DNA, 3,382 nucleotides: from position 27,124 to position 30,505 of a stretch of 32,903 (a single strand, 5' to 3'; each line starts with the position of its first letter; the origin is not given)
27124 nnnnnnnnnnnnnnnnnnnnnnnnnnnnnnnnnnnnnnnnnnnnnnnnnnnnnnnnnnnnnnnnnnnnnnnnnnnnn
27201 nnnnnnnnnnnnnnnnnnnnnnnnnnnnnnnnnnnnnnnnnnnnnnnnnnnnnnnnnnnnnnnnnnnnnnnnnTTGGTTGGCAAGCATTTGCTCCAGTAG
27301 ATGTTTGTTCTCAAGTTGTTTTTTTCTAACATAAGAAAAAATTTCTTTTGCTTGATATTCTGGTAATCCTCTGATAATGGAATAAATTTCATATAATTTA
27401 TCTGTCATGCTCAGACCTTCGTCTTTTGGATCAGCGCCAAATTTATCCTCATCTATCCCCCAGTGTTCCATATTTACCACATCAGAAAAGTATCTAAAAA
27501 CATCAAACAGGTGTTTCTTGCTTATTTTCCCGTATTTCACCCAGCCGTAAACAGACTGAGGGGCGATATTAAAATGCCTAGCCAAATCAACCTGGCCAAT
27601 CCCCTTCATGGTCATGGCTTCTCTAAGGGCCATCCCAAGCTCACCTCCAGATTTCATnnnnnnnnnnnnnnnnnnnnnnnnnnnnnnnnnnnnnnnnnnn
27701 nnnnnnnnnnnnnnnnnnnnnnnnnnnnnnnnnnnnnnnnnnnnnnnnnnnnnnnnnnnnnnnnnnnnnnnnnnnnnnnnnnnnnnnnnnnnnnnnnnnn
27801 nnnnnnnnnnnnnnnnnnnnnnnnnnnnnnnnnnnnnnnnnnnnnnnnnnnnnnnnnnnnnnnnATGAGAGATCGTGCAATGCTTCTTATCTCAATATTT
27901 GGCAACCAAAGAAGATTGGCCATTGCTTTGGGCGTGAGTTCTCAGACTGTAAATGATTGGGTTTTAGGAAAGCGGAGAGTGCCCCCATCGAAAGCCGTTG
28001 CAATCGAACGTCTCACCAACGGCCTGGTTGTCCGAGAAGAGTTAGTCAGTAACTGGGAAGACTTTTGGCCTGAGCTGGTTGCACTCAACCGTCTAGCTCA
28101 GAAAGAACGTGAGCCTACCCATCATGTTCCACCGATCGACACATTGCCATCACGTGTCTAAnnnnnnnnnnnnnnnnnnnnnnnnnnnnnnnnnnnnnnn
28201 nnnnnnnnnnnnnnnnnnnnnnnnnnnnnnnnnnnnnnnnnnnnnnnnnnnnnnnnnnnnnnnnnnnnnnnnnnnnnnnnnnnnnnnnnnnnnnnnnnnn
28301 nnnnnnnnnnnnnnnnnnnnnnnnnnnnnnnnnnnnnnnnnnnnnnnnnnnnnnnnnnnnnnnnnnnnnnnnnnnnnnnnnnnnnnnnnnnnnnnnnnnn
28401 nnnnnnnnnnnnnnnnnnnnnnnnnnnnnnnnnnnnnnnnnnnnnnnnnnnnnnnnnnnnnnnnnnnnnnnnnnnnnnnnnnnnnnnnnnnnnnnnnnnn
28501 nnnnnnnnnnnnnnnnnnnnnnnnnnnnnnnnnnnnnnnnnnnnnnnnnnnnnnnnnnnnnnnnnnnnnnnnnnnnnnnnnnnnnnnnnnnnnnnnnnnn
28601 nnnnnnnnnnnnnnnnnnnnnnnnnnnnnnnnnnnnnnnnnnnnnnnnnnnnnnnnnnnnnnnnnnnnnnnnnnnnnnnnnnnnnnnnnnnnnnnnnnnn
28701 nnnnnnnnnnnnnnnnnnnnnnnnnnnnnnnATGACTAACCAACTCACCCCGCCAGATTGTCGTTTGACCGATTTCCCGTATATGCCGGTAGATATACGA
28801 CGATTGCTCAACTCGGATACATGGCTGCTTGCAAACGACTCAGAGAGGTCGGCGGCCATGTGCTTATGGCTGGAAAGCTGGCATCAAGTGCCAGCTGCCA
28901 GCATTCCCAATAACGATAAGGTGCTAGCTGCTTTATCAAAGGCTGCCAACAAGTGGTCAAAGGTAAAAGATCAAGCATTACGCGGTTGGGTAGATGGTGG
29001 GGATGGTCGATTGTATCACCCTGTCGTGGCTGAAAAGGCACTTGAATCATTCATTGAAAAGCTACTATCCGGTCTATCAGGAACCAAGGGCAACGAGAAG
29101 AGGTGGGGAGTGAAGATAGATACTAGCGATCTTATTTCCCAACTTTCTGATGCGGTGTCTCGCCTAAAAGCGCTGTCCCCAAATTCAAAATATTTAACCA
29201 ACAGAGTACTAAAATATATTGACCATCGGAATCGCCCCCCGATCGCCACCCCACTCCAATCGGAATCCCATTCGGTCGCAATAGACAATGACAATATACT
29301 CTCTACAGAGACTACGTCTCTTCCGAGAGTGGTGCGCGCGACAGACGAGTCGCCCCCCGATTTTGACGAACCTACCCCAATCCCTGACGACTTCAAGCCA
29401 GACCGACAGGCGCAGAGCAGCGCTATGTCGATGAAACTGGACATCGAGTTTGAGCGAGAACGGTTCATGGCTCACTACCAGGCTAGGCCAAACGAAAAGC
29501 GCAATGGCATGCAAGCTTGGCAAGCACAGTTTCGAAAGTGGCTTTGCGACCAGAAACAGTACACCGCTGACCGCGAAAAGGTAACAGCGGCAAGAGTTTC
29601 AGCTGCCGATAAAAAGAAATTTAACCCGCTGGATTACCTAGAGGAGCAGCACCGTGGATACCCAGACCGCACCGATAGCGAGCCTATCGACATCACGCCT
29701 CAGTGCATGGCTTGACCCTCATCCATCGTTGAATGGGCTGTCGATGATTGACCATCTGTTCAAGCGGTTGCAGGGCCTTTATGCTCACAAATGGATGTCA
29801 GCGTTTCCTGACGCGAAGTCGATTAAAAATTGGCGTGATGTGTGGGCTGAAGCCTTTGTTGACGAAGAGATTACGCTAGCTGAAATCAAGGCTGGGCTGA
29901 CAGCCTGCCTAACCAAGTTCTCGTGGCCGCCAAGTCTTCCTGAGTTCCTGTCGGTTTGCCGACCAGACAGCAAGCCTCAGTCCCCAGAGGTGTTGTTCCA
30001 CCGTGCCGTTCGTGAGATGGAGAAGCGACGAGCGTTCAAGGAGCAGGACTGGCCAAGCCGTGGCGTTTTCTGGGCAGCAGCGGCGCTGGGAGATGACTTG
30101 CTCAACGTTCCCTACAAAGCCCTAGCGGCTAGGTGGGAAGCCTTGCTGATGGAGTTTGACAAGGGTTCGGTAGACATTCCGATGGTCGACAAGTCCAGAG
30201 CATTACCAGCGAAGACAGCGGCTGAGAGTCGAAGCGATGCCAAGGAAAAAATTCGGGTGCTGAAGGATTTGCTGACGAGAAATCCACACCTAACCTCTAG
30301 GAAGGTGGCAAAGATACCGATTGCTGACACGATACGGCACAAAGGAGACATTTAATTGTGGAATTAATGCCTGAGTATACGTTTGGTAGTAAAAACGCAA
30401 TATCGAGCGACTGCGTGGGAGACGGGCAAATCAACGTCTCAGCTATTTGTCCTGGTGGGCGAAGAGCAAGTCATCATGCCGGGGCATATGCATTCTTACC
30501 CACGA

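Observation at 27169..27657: CI-like repressor ends in a collagen-like (Gly-Pro-Ser)9-10 tract encoded by a perfect, in-frame 9-bp tandem repeat and lacks an S24 domain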

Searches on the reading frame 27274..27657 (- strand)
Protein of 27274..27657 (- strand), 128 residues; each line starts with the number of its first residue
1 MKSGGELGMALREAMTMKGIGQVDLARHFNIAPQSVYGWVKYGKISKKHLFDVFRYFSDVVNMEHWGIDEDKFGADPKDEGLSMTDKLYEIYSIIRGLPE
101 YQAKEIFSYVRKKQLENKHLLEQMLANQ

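Call 10: find_homologous_proteins(query=window:27274-27657:-, max_evalue=0.001)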
Query window:27274-27657:-: 4 candidates shared short words with the query, none scored E <= 0.001.

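Call 12: find_related_loci(query=window:27274-27657:-, collection=genome_contigs, flank=6000)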
Query window:27274-27657:- (128 aa) in genome_contigs; peptide patterns used: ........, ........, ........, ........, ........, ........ (x = any residue, [..] = any of these).
78 stretches matched a pattern, but none encodes a relative of the query by tblastn (E <= 1e-3).

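Call 13: find_related_loci(query=window:27274-27657:-, collection=viral_contigs, flank=6000)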
Query window:27274-27657:- (128 aa) in viral_contigs; peptide patterns used: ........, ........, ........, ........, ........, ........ (x = any residue, [..] = any of these).
16 stretches matched a pattern; 2 encode a relative of the query (tblastn E <= 1e-3); 2 distinct loci.
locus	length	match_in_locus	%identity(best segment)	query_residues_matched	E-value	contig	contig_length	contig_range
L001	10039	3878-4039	35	65-119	1e-4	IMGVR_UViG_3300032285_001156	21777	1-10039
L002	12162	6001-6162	35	65-119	1e-4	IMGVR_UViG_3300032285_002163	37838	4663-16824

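Call 20: search_protein_representatives(protein=window:27274-27657:-)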
Query: 128 residues. Proteins with E-value up to 0.001 (for the whole library): 604; up to 1e-10: 254; up to 1e-30: 0. The best 150 are listed.
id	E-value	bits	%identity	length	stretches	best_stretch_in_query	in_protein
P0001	9.0e-20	87.5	55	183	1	3-75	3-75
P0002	7.9e-19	84.5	47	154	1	3-88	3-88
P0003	2.9e-17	79.4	47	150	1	2-75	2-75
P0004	1.7e-16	76.9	49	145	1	2-79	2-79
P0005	4.9e-16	75.4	39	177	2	2-74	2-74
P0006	5.4e-16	75.3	52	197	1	1-69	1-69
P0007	5.8e-16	75.2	49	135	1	1-77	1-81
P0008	7.1e-16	74.9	49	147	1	2-73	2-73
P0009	9.1e-16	74.6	51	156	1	2-79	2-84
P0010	9.6e-16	74.5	43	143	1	2-78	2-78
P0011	9.7e-16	74.5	56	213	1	2-69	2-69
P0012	1.3e-15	74.1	47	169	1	2-69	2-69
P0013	1.3e-15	74.0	43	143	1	1-100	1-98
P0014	1.6e-15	73.8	41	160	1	5-107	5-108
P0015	1.9e-15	73.6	46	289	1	2-93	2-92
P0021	3.2e-15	72.8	34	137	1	3-126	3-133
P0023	3.6e-15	72.6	36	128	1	2-121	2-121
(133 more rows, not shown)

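Call 23: find_related_loci(query=window:27274-27657:-, collection=metagenome_contigs, flank=6000)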
Query window:27274-27657:- (128 aa) in metagenome_contigs; peptide patterns used: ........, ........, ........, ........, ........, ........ (x = any residue, [..] = any of these).
182 stretches matched a pattern, but none encodes a relative of the query by tblastn (E <= 1e-3).

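Call 40: search_solved_structures(query=window:27274-27657:-, max_evalue=1)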
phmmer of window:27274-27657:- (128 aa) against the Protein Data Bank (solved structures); distinct sequences matched with E-value up to 1: 1.
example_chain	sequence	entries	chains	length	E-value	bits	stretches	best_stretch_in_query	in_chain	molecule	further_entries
5ush_A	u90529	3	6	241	0.9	13.1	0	36-71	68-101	IMV membrane protein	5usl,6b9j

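Call 41: search_protein_families(library=ncbifam, proteins=[P0021, P0023], max_evalue=0.01)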
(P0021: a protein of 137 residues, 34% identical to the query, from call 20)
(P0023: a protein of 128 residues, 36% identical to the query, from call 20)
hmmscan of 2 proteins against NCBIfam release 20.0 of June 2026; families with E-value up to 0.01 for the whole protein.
P0021 (137 aa): 4 families
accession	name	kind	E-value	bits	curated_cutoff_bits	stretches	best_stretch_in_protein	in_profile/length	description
NF049929.1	TransRepsrRacR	equivalog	6.2e-21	75.3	200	1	1-76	1-81/150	DNA-binding transcriptional repressor RacR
NF007257.0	PRK09706.1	subfamily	5.6e-06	26.2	101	1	84-135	78-129/135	transcriptional repressor DicA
NF046037.1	carphisopro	domain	0.0051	17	38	1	15-55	5-44/54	carph-isopro domain-containing protein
NF033545.0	transpos_IS630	equivalog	0.0089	15.5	100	0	13-41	6-34/299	IS630 family transposase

P0023 (128 aa): 3 families
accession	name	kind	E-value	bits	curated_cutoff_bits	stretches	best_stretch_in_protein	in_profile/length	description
NF049929.1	TransRepsrRacR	equivalog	7.4e-32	110.7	200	1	1-116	1-120/150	DNA-binding transcriptional repressor RacR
NF046037.1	carphisopro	domain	0.0002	21.5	38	1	25-53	14-42/54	carph-isopro domain-containing protein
NF033787.1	HTH_BldC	subfamily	0.0013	18.5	77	1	21-49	4-32/49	BldC family transcriptional regulator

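Call 67: find_encoding_contigs(protein=P0023, flank=4000, max_places=3)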
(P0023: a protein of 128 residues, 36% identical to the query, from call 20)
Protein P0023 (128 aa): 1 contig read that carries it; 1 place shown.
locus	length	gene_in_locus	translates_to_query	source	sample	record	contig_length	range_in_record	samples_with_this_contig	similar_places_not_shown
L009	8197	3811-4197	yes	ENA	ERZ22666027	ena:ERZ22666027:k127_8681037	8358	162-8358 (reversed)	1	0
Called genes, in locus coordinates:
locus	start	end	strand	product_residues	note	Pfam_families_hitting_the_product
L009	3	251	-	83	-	?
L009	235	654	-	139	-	-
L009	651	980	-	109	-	-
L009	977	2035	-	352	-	-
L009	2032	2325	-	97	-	-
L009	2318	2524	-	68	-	-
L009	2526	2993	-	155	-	PF06892:Phage_CP76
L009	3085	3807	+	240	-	-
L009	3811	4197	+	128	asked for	-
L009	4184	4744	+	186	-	PF22014:DUF6932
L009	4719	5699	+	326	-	-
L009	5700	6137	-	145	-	-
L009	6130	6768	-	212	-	PF15731:MqsA_antitoxin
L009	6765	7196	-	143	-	PF15723:MqsR_toxin (weak)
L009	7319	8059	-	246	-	-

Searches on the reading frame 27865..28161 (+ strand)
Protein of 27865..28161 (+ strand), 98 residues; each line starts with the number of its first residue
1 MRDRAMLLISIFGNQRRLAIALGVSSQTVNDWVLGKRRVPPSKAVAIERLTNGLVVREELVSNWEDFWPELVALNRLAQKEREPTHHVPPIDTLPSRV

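Call 5: search_protein_families(library=pfam, proteins=[window:27865-28161:+], max_evalue=0.1)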
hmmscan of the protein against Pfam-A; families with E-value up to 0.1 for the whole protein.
window:27865-28161:+ (98 aa): 6 families
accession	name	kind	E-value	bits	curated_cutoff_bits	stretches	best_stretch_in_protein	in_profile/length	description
PF15943.11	YdaS_toxin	-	9.6e-17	61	30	1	8-61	4-57/65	Bacterial toxin YdaS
PF14549.12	P22_Cro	-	1.6e-12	47.4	30.2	1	8-54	5-48/60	DNA-binding transcriptional regulator Cro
PF01381.28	HTH_3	-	0.00022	21.6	23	1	15-52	12-49/55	Helix-turn-helix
PF13560.12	HTH_31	-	0.0047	17.7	27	1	15-61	17-61/64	Helix-turn-helix domain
PF07022.19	Phage_CI_repr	-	0.072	13.9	22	0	12-49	12-48/65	Bacteriophage CI repressor helix-turn-helix domain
PF13384.12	HTH_23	-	0.085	13.2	24.6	0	15-33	20-38/50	Homeodomain-like domain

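Call 9: search_protein_families(library=phrogs, proteins=[window:27865-28161:+], max_evalue=0.01)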
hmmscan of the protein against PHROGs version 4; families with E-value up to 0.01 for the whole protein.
window:27865-28161:+ (98 aa): 7 families
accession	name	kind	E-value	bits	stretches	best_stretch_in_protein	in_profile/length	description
phrog_35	-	transcription regulation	1e-13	52.8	1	9-81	82-158/181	transcriptional repressor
phrog_409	-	transcription regulation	3.9e-08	34.9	1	8-55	20-65/127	transcriptional regulator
phrog_8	-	transcription regulation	0.00034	21.2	1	14-47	91-204/346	transcriptional regulator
phrog_2328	-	transcription regulation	0.00067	20.5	1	14-52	30-68/128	transcriptional repressor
phrog_12690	-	unknown function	0.00082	20.3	1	10-40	113-145/174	-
phrog_638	-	transcription regulation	0.0011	19.9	1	13-47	18-52/145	transcriptional regulator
phrog_1124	-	transcription regulation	0.0087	16.6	0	15-47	23-55/177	transcriptional regulator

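Call 41: search_protein_families(library=ncbifam, proteins=[window:27865-28161:+], max_evalue=0.01)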
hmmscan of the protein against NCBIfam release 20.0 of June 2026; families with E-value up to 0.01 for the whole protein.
window:27865-28161:+ (98 aa): 2 families
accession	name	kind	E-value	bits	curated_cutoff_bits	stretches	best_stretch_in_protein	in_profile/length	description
NF046037.1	carphisopro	domain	0.00025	21.2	38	1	8-52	4-47/54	carph-isopro domain-containing protein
NF047542.1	telomere_Tap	equivalog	0.0084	14.8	600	1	15-61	33-79/695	telomere-associated protein Tap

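Call 50: find_encoding_contigs(protein=window:27865-28161:+, flank=8000, max_places=10)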
Protein window:27865-28161:+ (98 aa): no gene with exactly this product is on record in the collection.

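Call 51: find_related_loci(query=window:27865-28161:+, collection=viral_contigs, flank=4000)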
Query window:27865-28161:+ (98 aa) in viral_contigs; peptide patterns used: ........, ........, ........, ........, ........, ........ (x = any residue, [..] = any of these).
10 stretches matched a pattern, but none encodes a relative of the query by tblastn (E <= 1e-3).

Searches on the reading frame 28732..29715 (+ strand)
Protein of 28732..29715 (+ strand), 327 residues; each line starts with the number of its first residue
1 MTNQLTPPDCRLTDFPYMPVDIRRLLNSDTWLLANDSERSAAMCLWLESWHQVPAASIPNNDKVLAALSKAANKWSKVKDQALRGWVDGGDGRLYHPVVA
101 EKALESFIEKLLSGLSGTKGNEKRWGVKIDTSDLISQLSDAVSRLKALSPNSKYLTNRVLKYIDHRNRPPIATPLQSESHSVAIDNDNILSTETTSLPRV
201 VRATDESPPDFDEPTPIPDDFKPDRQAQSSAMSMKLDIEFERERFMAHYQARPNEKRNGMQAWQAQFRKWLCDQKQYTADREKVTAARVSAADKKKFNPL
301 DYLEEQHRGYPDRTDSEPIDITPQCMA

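Call 5: search_protein_families(library=pfam, proteins=[window:28732-29715:+], max_evalue=0.1)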
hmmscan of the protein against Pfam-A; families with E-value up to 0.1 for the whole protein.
window:28732-29715:+ (327 aa): 1 family
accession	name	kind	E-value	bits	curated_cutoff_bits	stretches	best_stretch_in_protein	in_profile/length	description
PF07120.17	DUF1376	-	2e-11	44.5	30.1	1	16-102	1-84/86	Protein of unknown function (DUF1376)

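Call 9: search_protein_families(library=phrogs, proteins=[window:28732-29715:+], max_evalue=0.01)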
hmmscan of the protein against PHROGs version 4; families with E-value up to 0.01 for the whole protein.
window:28732-29715:+ (327 aa): 3 families
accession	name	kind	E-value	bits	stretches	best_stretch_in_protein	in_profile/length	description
phrog_22470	-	DNA, RNA and nucleotide metabolism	2e-25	90.4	1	4-123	6-127/340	replication protein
phrog_3992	-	DNA, RNA and nucleotide metabolism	6.3e-20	73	1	14-283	4-281/345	primosomal protein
phrog_816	-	moron, auxiliary metabolic gene and host takeover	0.0055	17.6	0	81-125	20-56/66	cell division inhibitor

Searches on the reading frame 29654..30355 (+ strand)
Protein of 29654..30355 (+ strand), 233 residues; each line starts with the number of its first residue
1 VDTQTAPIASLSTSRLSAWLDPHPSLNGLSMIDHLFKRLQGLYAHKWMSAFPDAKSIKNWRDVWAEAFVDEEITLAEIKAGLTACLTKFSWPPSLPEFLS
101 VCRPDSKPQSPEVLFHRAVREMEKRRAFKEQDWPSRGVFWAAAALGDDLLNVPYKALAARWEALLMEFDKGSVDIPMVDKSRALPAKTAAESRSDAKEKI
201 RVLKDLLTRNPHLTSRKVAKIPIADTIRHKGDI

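Call 15: search_protein_families(library=phrogs, proteins=[window:29654-30355:+], max_evalue=0.00001)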
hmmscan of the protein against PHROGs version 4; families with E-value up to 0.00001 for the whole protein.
window:29654-30355:+ (233 aa): 2 families
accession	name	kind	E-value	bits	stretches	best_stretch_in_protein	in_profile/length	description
phrog_109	-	DNA, RNA and nucleotide metabolism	6.2e-23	82.9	1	29-205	35-225/236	P-like helicase loader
phrog_1524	-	unknown function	2.4e-06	28.6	1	30-106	7-84/252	-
